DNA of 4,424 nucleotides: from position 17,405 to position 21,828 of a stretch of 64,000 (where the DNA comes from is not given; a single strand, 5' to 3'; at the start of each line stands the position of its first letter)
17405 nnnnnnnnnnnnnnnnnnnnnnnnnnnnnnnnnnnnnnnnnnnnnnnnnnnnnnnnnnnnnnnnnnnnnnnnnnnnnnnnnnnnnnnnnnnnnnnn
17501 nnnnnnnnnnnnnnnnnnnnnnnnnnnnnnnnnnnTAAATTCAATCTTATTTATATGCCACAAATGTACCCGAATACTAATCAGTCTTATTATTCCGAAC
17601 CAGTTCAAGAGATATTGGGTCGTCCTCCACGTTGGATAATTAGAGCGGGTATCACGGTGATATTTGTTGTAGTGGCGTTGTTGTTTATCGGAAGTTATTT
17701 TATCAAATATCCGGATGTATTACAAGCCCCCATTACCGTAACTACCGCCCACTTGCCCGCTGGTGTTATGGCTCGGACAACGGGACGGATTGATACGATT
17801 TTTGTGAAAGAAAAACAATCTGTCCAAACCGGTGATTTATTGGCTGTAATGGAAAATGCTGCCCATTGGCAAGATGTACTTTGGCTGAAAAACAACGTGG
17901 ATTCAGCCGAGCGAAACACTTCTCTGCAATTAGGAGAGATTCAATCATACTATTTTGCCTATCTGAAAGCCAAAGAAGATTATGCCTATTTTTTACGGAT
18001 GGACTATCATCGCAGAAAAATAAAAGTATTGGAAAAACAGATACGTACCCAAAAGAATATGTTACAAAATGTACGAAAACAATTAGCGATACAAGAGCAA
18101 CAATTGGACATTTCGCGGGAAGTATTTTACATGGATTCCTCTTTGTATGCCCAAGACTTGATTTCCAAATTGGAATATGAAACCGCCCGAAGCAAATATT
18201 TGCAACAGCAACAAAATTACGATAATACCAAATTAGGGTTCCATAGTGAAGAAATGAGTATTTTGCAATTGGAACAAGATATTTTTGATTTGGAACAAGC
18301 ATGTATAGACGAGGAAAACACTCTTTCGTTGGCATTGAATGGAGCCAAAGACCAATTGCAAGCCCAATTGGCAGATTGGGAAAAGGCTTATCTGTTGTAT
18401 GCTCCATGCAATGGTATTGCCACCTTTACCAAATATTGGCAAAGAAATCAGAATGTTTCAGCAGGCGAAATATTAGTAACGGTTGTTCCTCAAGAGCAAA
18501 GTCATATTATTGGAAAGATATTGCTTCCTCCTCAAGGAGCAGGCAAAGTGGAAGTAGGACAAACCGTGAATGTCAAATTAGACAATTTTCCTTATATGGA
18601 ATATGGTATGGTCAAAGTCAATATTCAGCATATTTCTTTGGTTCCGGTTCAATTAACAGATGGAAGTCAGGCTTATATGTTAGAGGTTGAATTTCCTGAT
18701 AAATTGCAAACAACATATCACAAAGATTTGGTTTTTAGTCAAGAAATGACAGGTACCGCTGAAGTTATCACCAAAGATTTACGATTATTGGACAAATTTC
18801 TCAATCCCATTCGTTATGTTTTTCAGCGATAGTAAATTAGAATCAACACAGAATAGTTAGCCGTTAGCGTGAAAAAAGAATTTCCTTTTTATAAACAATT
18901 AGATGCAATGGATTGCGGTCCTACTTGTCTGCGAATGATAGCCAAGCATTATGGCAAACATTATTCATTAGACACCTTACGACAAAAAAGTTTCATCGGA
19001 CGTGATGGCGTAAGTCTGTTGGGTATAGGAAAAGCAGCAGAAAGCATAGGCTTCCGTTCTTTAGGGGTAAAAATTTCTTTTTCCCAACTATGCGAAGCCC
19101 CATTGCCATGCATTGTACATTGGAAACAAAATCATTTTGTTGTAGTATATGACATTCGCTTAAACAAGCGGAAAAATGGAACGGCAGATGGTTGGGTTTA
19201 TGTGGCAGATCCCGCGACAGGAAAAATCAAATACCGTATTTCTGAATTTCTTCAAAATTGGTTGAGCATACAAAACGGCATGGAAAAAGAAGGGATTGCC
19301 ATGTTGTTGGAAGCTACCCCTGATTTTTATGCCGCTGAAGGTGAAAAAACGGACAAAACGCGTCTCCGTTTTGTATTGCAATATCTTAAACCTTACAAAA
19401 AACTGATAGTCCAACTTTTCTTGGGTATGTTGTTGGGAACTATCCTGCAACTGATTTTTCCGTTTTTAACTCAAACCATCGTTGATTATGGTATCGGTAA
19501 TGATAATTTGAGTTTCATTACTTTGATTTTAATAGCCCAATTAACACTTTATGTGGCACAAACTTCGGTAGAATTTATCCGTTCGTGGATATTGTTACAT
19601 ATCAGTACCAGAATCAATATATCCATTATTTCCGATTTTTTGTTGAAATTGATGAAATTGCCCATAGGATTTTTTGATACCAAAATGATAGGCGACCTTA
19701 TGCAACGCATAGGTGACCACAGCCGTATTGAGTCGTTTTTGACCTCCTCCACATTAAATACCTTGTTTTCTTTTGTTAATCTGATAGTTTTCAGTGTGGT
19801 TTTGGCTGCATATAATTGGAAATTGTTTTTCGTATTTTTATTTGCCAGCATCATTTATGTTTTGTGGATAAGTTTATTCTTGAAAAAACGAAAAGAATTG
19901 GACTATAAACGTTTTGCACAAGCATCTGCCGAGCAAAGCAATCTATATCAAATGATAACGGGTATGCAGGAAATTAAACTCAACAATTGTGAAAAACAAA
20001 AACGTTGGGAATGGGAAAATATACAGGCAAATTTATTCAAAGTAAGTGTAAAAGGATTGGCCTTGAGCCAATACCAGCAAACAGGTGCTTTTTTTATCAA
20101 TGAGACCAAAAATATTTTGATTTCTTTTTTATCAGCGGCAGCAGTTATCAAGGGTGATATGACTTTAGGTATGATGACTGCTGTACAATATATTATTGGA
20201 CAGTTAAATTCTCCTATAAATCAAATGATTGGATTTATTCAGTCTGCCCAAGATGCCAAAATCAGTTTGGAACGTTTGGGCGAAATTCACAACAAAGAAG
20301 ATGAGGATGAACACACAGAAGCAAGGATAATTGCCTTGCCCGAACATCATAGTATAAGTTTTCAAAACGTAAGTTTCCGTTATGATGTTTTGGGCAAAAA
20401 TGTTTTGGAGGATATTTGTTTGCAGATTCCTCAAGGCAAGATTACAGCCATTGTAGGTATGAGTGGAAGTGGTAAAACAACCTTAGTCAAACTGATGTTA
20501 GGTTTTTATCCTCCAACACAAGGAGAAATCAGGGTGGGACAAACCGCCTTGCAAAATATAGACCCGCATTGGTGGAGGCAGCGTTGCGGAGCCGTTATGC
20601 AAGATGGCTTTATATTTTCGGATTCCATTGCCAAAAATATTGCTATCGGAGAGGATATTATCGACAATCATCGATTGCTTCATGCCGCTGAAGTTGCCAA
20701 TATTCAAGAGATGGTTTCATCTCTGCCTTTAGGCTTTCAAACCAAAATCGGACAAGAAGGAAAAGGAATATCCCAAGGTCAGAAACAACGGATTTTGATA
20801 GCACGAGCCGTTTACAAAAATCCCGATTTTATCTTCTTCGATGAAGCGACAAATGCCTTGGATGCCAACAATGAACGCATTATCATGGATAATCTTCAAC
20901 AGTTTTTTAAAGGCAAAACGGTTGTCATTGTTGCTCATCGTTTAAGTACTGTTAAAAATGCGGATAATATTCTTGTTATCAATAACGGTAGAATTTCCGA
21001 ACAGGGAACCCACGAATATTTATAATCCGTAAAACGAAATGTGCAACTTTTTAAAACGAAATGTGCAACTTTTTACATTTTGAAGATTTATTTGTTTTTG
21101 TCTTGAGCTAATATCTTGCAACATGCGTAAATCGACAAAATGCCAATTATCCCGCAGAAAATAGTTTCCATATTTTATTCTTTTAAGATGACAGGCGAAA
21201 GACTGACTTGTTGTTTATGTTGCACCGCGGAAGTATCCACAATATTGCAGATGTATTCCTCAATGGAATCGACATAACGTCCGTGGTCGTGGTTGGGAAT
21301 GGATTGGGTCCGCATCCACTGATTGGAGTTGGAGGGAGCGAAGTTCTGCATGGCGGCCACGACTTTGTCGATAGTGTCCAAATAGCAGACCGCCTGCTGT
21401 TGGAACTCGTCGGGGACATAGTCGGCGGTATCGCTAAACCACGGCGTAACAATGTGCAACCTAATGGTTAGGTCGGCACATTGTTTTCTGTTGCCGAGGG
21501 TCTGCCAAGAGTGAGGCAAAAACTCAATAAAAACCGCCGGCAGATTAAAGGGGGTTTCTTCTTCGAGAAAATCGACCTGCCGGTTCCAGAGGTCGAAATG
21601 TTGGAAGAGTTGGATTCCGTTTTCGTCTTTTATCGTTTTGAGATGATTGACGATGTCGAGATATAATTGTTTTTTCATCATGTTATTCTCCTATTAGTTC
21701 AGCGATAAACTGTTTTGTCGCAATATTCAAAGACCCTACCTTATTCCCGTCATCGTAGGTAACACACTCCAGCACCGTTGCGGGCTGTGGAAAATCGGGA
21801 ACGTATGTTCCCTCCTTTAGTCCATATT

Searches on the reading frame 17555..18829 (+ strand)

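Call 6: search_protein_families(library=ncbifam, max_evalue=1, proteins=[window:17555-18829:+])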
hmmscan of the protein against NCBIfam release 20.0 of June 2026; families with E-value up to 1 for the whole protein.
window:17555-18829:+ (425 aa): 12 families
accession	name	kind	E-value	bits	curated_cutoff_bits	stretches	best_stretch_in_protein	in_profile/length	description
TIGR01843.1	type_I_hlyD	subfamily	2.6e-32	112.3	208.65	1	28-420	3-412/422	HlyD family type I secretion periplasmic adaptor subunit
TIGR00998.1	8a0101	subfamily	1.6e-13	50.3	390.8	1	33-346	8-269/334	EmrA/EmrK family multidrug efflux transporter periplasmic adaptor subunit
TIGR01730.1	RND_mfp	subfamily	1.3e-08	34.2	94.9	2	68-122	26-80/322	efflux RND transporter periplasmic adaptor subunit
TIGR03794.1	NHLM_micro_HlyD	equivalog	1.4e-08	34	156.2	1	66-365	56-341/421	NHLP bacteriocin system secretion protein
TIGR02971.1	heterocyst_DevB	subfamily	2.2e-06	27.3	129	1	73-353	18-275/327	ABC exporter membrane fusion protein, DevB family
NF007785.0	PRK10476.1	equivalog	6.6e-06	25.2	376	1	26-125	10-105/347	multidrug transporter subunit MdtN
NF011715.0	PRK15136.1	equivalog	6e-05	21.8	563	1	32-196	26-186/390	multidrug efflux MFS transporter periplasmic adaptor subunit EmrA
TIGR00999.1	8a0102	subfamily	0.0013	17.9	319.3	1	164-225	14-77/271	CzcB/NccB family metal efflux transporter periplasmic adaptor subunit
NF004547.1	PRK05889.1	equivalog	0.015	15.5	75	1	71-100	42-71/71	biotin/lipoyl-binding carrier protein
NF002939.0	PRK03598.1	equivalog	0.16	11.1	393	0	74-122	50-98/332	secretion protein HlyD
NF007850.1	PRK10559.1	equivalog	0.17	11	400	1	28-186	1-140/303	p-hydroxybenzoic acid efflux pump subunit AaeA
NF002722.0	PRK02565.1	equivalog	0.31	10.7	57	1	22-48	14-41/48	photosystem II reaction center protein J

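Call 7: search_protein_families(library=pfam, max_evalue=1, proteins=[window:17555-18829:+])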
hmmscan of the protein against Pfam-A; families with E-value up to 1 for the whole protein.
window:17555-18829:+ (425 aa): 5 families
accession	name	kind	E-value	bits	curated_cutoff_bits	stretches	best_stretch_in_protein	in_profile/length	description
PF13437.12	HlyD_3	-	1.1e-10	42.6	22.2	1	281-383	2-96/106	HlyD family secretion protein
PF13533.13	Biotin_lipoyl_2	-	0.00029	21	29.8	1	71-99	3-31/32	Biotin-lipoyl like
PF16576.10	HlyD_D23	-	0.00051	19.8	30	1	275-347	105-174/214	Barrel-sandwich domain of CusB or HlyD membrane-fusion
PF16886.11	ATP-synt_ab_Xtn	-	0.014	15.6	25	1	291-333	12-52/88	ATPsynthase alpha/beta subunit barrel-sandwich domain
PF00364.28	Biotin_lipoyl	-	0.021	15.1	22.1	1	71-99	45-73/73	Biotin-requiring enzyme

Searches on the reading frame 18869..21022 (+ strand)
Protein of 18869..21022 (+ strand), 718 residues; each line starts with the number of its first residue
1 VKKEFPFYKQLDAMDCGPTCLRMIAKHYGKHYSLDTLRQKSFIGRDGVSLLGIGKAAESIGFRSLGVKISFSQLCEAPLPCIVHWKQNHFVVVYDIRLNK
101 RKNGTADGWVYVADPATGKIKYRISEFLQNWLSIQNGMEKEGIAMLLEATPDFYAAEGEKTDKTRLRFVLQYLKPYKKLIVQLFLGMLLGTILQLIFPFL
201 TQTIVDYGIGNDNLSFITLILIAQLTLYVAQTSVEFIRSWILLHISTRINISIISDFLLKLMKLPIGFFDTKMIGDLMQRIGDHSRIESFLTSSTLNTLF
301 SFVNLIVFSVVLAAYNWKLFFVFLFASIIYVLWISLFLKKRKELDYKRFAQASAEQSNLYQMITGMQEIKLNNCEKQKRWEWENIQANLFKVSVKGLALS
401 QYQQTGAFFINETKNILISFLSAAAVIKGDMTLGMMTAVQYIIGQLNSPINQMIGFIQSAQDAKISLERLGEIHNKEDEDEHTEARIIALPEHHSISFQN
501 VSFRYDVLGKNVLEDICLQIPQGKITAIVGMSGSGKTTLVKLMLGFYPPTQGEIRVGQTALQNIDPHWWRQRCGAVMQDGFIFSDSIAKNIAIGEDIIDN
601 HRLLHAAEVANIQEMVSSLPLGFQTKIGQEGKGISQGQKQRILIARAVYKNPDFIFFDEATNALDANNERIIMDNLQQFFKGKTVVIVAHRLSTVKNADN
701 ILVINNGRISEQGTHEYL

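Call 6: search_protein_families(library=ncbifam, max_evalue=1, proteins=[window:18869-21022:+])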
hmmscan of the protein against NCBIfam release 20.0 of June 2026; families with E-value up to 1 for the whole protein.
window:18869-21022:+ (718 aa): 193 families (the best 25 are shown)
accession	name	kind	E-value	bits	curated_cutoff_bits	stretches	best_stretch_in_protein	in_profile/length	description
TIGR03796.1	NHLM_micro_ABC1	equivalog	1.2e-135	453.5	853.3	1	8-718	5-698/710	NHLP family bacteriocin export ABC transporter peptidase/permease/ATPase subunit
TIGR01846.1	type_I_sec_HlyB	subfamily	6.6e-134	447.7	725.55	1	19-718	3-678/694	type I secretion system permease/ATPase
TIGR01193.1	bacteriocin_ABC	subfamily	2.7e-125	419.5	523.85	1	10-717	1-694/708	peptide cleavage/export ABC transporter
TIGR03375.1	type_I_sec_LssB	subfamily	8.3e-109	364.8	693.1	1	19-716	5-686/696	type I secretion system permease/ATPase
TIGR03797.1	NHLM_micro_ABC2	equivalog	4.9e-99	332.7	709.4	1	153-718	112-671/686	NHLP bacteriocin export ABC transporter permease/ATPase subunit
TIGR02203.1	MsbA_lipidA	equivalog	7.1e-95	318.6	602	1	169-718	5-555/572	lipid A export permease/ATP-binding protein MsbA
TIGR02204.1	MsbA_rel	hypoth_equivalog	2.3e-90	303.9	780.4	1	164-718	4-561/576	ABC transporter, permease/ATP-binding protein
NF045513.1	HepA_fam_ABC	equivalog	1.3e-83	281.5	725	1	219-716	100-593/610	heterocyst formation ABC transporter subunit HepA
NF045998.1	cleave_ABC_plasm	equivalog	2.6e-82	277.1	500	1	9-699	1-669/673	Mbov_0121 family peptidase domain-containing ABC transporter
NF052233.1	CphA_assoc_ABC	equivalog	1.5e-79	268.2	880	1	165-718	171-729/766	cyanophycin metabolism-associated ABC transporter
TIGR00958.1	3a01208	subfamily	1.7e-79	267.9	874.6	1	155-718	138-700/711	antigen peptide transporter 2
NF008381.0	PRK11176.1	equivalog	7.2e-79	265.7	867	1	166-717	13-564/582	lipid A ABC transporter ATP-binding protein/permease MsbA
TIGR01842.1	type_I_sec_PrtD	subfamily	1e-76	258.6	510.15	1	177-716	5-538/544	type I secretion system permease/ATPase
NF010178.0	PRK13657.1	equivalog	3.3e-67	227.3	733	1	169-716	10-554/588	glucan ABC transporter ATP-binding protein/ permease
NF008056.1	PRK10790.1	equivalog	3.1e-65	220.8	746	1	166-718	11-561/584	SmdB family multidrug efflux ABC transporter permease/ATP-binding protein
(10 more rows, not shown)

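Call 7: search_protein_families(library=pfam, max_evalue=1, proteins=[window:18869-21022:+])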
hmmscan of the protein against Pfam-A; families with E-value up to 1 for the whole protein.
window:18869-21022:+ (718 aa): 23 families
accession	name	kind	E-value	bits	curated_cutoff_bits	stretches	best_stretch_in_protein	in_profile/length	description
PF03412.21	Peptidase_C39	-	1.8e-32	112.4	22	1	5-132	2-122/133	Peptidase C39 family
PF00664.28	ABC_membrane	-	2.6e-32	113.1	28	1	184-449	5-273/274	ABC transporter transmembrane region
PF00005.33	ABC_tran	-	1.7e-29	103.6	25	1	513-662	1-137/137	ABC transporter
PF02463.25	SMC_N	-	1.1e-07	32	40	1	641-705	148-212/220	RecF/RecN/SMC N terminal domain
PF13529.12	Peptidase_C39_2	-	0.006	17.6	24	1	4-40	2-40/143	Peptidase_C39 like family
PF13555.12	AAA_29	-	0.0069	16.5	27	1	521-540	20-39/61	P-loop containing region of AAA domain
PF09818.15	ABC_ATPase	-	0.0093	15.4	23.2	1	517-552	74-109/283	P-loop domain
PF13401.12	AAA_22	-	0.014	16.1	27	1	524-548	6-30/130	AAA domain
PF03193.22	RsgA_GTPase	-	0.015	15.6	30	1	514-545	98-128/174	RsgA GTPase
PF25199.1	nSTAND_NTPase5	-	0.023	14.9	34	0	513-541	29-59/145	Novel STAND NTPase 5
PF13173.12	AAA_14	-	0.045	14.2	27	0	523-544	2-23/129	AAA domain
PF00931.28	NB-ARC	-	0.045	13.4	23.5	1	524-541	19-36/248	NB-ARC domain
PF11814.14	DUF3335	-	0.048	13.6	25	1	5-36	1-32/206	Peptidase_C39 like family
PF01935.23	DUF87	-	0.058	13.9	23.2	1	526-544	26-44/220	Helicase HerA, central domain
PF13238.12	AAA_18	-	0.065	14.1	29.4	0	528-576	3-51/128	AAA domain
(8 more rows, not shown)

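Call 70: list_cluster_members(proteins=[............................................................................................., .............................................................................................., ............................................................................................, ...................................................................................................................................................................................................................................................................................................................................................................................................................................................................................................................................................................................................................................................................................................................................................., window:18908-21022:+, P0001])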
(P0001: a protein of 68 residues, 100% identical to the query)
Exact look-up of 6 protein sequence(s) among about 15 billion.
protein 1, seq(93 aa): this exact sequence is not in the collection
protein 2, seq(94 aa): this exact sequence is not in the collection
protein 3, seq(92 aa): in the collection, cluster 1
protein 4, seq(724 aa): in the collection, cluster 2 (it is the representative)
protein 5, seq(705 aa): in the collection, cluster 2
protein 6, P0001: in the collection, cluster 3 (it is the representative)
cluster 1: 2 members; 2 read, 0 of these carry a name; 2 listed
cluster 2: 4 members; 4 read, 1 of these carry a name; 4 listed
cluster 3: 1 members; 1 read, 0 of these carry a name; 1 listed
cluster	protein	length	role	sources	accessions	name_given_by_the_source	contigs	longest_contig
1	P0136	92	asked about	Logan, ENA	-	-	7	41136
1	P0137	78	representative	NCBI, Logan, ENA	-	-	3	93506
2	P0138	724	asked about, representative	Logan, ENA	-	-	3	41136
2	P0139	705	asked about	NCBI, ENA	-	-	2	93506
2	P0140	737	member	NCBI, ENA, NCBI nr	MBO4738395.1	MAG: peptidase domain-containing ABC transporter [Bacteroidales bacterium] | peptidase domain-containing ABC transporter [Bacteroidales bacterium]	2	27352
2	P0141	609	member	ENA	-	-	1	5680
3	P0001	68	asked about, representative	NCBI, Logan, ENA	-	-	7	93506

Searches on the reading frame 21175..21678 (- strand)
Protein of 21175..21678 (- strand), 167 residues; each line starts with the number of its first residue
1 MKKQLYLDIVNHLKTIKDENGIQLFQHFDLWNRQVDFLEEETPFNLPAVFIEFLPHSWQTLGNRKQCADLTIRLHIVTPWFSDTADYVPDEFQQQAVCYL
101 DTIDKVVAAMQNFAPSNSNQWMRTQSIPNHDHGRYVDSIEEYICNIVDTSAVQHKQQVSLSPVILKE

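Call 49: search_protein_families(library=phrogs, max_evalue=0.001, proteins=[window:21175-21678:-])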
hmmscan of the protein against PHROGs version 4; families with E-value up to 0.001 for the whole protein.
window:21175-21678:- (167 aa): 1 family
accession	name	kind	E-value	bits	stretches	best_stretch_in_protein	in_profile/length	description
phrog_6911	-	unknown function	3.4e-26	92.9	1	3-151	2-146/148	-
